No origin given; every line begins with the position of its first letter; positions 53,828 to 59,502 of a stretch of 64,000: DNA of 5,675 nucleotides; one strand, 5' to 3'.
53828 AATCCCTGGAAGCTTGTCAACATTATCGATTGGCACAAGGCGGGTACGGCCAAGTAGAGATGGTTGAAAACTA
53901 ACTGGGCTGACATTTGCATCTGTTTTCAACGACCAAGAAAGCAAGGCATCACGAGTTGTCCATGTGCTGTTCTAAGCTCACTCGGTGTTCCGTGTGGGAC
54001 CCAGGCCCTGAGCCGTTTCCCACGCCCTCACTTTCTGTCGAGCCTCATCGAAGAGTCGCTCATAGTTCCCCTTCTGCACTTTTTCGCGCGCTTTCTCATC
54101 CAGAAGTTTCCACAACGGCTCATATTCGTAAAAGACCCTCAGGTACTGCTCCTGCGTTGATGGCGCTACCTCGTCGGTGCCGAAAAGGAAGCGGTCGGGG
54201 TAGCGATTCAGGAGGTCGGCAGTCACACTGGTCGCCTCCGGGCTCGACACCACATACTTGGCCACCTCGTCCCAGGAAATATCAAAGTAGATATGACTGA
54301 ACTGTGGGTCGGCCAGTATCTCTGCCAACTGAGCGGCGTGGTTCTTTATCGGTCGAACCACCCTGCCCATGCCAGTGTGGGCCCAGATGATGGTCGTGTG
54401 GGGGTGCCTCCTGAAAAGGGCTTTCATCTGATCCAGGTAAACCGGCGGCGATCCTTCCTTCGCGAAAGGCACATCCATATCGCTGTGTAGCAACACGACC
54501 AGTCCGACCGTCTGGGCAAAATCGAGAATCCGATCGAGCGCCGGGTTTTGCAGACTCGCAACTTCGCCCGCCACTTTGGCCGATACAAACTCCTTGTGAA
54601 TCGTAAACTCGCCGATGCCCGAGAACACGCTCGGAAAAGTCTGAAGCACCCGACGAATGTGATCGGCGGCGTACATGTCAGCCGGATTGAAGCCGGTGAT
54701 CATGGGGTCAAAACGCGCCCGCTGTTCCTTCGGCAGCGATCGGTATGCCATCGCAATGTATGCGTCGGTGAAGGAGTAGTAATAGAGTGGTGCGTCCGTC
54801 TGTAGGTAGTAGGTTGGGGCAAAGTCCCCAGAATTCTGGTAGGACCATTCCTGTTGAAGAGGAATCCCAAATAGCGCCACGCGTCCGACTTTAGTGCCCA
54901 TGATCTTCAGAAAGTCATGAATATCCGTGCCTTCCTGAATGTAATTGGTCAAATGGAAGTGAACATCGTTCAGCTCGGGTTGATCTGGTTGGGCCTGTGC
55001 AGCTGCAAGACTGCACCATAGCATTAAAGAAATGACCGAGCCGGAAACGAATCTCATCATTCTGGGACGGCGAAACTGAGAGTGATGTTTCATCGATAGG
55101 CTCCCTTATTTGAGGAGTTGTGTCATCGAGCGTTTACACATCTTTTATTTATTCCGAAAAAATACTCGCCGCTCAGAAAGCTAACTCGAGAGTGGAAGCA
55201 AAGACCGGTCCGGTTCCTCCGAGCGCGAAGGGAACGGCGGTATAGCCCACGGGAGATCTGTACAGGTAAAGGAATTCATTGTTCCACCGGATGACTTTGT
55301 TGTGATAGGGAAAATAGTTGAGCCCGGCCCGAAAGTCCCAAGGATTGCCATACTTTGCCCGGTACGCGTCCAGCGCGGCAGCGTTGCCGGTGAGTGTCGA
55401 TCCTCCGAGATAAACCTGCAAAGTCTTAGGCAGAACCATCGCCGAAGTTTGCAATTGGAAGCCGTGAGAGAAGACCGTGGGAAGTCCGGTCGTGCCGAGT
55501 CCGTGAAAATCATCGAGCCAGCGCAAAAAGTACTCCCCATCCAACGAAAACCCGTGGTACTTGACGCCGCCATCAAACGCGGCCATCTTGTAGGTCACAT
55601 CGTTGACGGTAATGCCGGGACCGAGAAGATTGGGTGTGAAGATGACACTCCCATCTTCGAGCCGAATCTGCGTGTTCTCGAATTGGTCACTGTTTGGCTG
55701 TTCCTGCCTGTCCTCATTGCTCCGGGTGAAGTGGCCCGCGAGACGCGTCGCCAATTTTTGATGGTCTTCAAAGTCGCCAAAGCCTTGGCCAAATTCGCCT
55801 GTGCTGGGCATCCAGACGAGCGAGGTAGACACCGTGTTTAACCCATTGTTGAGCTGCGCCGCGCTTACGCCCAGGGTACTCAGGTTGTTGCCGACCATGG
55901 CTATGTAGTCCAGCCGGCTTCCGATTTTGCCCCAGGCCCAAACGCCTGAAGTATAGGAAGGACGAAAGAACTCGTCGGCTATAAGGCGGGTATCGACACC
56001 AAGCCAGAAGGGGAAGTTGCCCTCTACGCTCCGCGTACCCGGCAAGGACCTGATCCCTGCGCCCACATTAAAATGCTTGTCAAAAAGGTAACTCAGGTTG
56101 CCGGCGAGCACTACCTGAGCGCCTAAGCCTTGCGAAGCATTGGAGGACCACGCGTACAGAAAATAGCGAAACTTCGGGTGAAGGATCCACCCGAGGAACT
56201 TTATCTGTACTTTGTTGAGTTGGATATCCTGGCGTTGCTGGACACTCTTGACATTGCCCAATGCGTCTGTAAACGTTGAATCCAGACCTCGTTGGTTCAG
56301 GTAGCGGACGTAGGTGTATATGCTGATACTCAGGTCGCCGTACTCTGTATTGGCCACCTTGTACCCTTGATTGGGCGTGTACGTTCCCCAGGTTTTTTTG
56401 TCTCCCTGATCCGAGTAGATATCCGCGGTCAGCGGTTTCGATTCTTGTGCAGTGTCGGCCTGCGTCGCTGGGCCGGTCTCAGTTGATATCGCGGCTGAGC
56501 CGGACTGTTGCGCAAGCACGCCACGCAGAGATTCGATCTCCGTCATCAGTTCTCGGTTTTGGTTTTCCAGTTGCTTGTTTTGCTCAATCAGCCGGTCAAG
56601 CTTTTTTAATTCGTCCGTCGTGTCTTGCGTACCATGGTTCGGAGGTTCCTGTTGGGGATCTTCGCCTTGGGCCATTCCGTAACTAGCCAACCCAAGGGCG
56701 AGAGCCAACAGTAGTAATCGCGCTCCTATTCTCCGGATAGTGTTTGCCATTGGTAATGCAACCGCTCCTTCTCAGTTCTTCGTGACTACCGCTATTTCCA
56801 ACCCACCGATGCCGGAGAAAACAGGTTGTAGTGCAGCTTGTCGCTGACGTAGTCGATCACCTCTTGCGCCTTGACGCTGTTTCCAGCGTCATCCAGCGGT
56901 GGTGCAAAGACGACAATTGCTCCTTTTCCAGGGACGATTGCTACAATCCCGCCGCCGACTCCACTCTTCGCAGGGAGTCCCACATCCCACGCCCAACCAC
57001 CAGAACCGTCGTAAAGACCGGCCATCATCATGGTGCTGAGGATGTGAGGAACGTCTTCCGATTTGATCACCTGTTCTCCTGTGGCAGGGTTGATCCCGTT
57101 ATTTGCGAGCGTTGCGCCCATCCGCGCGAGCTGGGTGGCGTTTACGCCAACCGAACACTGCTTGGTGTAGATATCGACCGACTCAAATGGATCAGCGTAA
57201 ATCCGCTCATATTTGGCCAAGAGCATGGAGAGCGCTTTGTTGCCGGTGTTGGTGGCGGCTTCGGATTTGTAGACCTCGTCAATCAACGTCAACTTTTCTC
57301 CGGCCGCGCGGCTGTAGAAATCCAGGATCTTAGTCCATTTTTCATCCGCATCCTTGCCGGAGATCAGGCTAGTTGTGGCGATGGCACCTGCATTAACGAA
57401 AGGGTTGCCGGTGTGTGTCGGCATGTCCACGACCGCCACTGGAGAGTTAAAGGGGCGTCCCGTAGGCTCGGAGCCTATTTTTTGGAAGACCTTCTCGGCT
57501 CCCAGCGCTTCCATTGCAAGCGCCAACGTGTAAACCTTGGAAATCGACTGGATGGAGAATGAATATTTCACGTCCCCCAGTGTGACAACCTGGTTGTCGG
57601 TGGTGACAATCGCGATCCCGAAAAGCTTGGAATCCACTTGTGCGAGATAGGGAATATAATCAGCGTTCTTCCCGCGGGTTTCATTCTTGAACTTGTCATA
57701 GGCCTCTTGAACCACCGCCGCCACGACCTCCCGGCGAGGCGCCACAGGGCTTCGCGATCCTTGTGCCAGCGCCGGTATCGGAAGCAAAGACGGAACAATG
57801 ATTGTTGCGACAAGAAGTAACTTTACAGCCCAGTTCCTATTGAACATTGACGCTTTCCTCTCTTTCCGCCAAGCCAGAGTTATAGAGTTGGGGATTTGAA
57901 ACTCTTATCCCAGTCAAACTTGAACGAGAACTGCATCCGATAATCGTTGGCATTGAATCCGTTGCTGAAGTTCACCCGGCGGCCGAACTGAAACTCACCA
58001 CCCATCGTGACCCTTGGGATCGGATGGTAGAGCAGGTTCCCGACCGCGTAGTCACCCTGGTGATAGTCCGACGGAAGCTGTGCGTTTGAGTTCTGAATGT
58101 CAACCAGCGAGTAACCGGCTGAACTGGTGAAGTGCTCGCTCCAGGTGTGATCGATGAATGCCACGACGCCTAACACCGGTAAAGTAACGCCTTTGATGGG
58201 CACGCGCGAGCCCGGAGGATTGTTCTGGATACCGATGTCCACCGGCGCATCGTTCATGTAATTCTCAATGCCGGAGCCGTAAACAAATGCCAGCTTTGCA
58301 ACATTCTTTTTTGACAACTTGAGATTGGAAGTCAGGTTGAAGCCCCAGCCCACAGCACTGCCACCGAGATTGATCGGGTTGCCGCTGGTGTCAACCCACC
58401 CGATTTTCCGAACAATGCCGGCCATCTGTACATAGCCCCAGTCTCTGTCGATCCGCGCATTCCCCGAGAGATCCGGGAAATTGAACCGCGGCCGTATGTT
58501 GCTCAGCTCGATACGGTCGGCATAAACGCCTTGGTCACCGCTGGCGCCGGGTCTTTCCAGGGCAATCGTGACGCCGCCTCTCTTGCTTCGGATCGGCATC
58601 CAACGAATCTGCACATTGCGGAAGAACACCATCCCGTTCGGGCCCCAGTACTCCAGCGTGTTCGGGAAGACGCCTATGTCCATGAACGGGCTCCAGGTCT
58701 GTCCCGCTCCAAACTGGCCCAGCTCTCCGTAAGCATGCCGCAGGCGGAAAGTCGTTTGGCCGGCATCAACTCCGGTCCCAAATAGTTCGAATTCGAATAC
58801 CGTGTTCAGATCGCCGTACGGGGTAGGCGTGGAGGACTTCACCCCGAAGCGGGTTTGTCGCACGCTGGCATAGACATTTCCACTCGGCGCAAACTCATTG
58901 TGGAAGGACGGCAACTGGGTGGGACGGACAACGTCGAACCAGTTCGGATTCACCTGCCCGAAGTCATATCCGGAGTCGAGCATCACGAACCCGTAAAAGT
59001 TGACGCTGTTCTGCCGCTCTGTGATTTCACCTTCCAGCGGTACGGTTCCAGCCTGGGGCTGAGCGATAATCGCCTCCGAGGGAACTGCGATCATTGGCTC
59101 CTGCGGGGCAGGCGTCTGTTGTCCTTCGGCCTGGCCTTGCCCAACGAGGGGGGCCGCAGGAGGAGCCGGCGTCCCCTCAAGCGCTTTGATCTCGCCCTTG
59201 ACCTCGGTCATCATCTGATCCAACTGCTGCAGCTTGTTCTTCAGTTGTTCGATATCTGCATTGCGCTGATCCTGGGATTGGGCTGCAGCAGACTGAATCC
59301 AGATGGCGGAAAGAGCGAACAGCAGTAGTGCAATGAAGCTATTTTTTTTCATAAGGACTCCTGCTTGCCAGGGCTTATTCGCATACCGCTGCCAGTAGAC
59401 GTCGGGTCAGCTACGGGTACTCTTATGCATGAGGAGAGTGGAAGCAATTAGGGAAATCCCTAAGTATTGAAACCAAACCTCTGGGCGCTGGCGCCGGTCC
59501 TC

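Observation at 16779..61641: Directional 16-nt palindrome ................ fused to a -35-like TTGCnn box: 15 full and 2 half copies, all intergenic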

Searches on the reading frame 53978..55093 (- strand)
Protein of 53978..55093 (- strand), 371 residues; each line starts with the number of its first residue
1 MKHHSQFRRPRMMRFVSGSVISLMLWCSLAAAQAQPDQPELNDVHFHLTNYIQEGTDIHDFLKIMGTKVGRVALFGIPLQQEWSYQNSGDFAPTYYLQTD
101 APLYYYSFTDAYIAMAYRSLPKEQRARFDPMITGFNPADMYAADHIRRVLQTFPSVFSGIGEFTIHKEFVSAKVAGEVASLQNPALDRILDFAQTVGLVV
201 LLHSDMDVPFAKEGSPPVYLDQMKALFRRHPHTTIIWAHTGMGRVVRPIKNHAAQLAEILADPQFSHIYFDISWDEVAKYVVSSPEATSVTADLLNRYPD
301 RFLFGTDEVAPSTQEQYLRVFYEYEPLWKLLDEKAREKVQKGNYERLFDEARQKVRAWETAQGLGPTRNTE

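Call 13: search_protein_families(library=pfam, proteins=[window:53978-55093:-])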
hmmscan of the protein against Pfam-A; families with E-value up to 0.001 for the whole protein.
window:53978-55093:- (371 aa): 1 family
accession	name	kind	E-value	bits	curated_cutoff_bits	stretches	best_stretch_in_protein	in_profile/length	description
PF04909.20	Amidohydro_2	-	1e-12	48.9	26.4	1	174-348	114-287/289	Amidohydrolase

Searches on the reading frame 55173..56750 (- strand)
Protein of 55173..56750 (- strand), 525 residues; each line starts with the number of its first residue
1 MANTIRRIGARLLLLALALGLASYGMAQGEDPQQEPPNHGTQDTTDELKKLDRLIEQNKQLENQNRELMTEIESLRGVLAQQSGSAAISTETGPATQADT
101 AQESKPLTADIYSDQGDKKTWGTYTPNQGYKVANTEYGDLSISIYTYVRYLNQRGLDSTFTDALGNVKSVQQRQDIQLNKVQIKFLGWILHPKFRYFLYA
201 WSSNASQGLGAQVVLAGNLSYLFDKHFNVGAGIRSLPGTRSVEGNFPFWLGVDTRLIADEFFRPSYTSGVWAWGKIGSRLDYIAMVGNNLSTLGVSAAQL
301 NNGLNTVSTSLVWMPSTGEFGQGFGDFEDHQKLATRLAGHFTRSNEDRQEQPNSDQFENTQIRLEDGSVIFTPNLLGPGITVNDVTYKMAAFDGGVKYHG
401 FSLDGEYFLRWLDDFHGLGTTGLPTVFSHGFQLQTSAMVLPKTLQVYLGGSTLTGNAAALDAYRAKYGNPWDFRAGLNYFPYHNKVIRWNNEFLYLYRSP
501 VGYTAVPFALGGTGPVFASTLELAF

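Call 13: search_protein_families(library=pfam, proteins=[window:55173-56750:-])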
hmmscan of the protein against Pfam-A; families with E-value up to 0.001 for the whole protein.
window:55173-56750:- (525 aa): 0 families

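Call 65: search_protein_families(library=pfam, proteins=[window:55173-56750:-], max_evalue=0.0001)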
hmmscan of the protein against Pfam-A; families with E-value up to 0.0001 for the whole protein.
window:55173-56750:- (525 aa): 0 families

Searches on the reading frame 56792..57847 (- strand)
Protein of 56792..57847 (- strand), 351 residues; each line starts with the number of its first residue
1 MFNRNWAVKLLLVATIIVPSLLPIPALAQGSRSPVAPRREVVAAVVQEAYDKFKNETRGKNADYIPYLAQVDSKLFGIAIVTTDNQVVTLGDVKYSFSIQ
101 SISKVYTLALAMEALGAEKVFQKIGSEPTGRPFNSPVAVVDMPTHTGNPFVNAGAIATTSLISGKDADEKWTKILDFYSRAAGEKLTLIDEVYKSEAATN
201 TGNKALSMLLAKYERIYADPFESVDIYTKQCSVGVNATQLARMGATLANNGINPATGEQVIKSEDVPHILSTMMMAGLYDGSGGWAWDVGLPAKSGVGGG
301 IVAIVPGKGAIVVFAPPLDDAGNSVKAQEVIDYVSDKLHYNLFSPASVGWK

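Call 13: search_protein_families(library=pfam, proteins=[window:56792-57847:-])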
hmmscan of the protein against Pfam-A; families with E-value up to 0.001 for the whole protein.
window:56792-57847:- (351 aa): 1 family
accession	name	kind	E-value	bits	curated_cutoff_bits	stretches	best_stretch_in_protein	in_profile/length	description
PF04960.20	Glutaminase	-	1.3e-108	363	27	1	59-343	1-286/286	Glutaminase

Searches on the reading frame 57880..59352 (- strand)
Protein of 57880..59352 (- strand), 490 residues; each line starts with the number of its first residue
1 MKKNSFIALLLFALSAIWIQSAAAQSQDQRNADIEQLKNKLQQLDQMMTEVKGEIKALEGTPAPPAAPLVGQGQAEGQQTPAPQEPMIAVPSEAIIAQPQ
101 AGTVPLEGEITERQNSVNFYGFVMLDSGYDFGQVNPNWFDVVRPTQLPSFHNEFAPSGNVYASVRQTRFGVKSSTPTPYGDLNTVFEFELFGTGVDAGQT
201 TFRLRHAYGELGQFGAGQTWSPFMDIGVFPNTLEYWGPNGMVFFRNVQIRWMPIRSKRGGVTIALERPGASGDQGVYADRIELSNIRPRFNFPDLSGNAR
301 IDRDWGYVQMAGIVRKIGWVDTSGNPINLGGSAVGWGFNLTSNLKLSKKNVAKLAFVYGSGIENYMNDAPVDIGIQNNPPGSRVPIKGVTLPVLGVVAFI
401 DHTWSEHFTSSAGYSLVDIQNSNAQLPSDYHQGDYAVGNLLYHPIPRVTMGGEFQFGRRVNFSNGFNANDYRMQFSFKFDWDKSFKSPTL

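Call 8: search_protein_families(library=pfam, proteins=[window:57880-59352:-])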
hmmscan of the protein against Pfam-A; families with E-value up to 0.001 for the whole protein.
window:57880-59352:- (490 aa): 1 family
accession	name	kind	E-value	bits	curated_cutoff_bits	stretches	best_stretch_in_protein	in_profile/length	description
PF19577.5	DcaP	-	7.8e-23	81.6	27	1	107-464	59-394/410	DcaP outer membrane protein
